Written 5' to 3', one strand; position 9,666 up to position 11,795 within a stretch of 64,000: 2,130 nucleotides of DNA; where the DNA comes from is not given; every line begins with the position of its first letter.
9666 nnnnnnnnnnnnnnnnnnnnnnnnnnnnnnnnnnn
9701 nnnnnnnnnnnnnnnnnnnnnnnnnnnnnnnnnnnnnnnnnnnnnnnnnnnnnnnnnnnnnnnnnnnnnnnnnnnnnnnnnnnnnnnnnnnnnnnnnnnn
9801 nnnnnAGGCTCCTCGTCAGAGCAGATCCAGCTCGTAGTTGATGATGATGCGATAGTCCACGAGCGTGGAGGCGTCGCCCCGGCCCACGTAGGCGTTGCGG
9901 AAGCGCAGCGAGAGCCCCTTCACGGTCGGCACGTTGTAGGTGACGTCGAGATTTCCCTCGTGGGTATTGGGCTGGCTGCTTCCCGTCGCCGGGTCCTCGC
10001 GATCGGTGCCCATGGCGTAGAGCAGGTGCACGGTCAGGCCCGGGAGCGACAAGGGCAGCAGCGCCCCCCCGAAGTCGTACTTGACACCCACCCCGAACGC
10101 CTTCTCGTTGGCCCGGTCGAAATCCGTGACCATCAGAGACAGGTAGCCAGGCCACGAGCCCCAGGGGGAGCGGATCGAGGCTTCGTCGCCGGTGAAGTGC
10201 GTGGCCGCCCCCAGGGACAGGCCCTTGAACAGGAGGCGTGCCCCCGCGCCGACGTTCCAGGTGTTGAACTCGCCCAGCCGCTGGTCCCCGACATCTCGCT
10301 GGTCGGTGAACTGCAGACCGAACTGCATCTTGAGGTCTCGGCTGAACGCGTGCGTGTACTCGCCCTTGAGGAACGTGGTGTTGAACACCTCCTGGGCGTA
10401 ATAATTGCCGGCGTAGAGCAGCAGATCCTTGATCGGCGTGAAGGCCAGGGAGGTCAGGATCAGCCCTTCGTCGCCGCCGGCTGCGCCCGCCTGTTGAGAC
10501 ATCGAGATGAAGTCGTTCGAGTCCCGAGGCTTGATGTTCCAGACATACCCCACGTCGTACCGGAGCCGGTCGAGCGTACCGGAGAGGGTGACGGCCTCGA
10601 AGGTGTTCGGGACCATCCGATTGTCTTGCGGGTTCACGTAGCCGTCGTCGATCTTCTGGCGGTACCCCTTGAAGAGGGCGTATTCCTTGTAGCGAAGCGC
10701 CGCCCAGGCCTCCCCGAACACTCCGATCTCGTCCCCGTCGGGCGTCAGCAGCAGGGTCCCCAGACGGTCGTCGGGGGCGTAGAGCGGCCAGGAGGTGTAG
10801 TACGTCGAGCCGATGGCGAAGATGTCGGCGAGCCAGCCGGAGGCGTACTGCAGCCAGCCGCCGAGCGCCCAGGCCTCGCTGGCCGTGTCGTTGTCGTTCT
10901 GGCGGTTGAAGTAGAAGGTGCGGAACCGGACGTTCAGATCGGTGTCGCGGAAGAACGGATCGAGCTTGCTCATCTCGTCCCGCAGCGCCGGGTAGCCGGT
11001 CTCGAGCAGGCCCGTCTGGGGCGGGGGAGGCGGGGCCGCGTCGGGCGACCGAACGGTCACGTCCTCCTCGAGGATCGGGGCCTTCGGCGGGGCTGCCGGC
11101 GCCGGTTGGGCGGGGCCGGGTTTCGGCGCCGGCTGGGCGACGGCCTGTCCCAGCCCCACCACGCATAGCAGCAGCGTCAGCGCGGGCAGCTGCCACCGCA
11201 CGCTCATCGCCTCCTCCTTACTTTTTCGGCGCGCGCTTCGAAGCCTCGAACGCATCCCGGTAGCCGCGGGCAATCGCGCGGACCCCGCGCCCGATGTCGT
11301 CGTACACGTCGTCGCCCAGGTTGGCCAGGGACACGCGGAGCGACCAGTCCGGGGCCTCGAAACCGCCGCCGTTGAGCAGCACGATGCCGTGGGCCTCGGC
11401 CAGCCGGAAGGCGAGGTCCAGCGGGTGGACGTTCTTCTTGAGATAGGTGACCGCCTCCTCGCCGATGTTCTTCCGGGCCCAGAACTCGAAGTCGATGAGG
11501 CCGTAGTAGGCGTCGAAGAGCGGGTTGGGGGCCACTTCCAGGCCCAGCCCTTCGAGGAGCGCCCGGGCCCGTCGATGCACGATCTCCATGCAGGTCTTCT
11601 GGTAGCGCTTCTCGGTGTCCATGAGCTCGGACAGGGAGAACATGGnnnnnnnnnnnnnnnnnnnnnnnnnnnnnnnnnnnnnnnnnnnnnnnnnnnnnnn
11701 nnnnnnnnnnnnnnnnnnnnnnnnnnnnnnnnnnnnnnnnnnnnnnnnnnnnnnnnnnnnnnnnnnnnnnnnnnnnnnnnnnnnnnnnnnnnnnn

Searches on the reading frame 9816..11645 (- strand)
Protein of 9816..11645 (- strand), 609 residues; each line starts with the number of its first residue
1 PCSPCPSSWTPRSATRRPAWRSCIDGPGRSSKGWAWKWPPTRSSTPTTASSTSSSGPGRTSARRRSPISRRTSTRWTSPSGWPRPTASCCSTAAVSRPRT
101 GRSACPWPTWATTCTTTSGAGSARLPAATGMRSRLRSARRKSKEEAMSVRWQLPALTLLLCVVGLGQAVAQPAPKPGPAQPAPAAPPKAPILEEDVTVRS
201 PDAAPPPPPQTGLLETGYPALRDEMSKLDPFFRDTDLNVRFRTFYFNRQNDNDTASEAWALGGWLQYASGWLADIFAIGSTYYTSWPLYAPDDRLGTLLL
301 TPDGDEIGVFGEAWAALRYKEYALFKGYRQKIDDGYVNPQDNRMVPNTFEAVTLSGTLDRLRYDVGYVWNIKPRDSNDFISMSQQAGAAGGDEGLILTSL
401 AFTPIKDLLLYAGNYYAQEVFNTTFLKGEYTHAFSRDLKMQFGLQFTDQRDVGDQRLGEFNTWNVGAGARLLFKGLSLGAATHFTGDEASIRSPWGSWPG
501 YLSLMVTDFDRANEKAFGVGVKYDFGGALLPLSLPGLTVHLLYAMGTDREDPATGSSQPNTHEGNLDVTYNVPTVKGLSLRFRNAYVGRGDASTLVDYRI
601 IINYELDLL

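Call 69: search_protein_families(library=pfam, proteins=[window:9816-11645:-], max_evalue=1e-12)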
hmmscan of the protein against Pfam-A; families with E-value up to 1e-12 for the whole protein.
window:9816-11645:- (609 aa): 1 family
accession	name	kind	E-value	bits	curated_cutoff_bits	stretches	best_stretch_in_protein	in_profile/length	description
PF03573.19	OprD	-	2e-31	109.9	25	1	231-607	3-393/394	outer membrane porin, OprD family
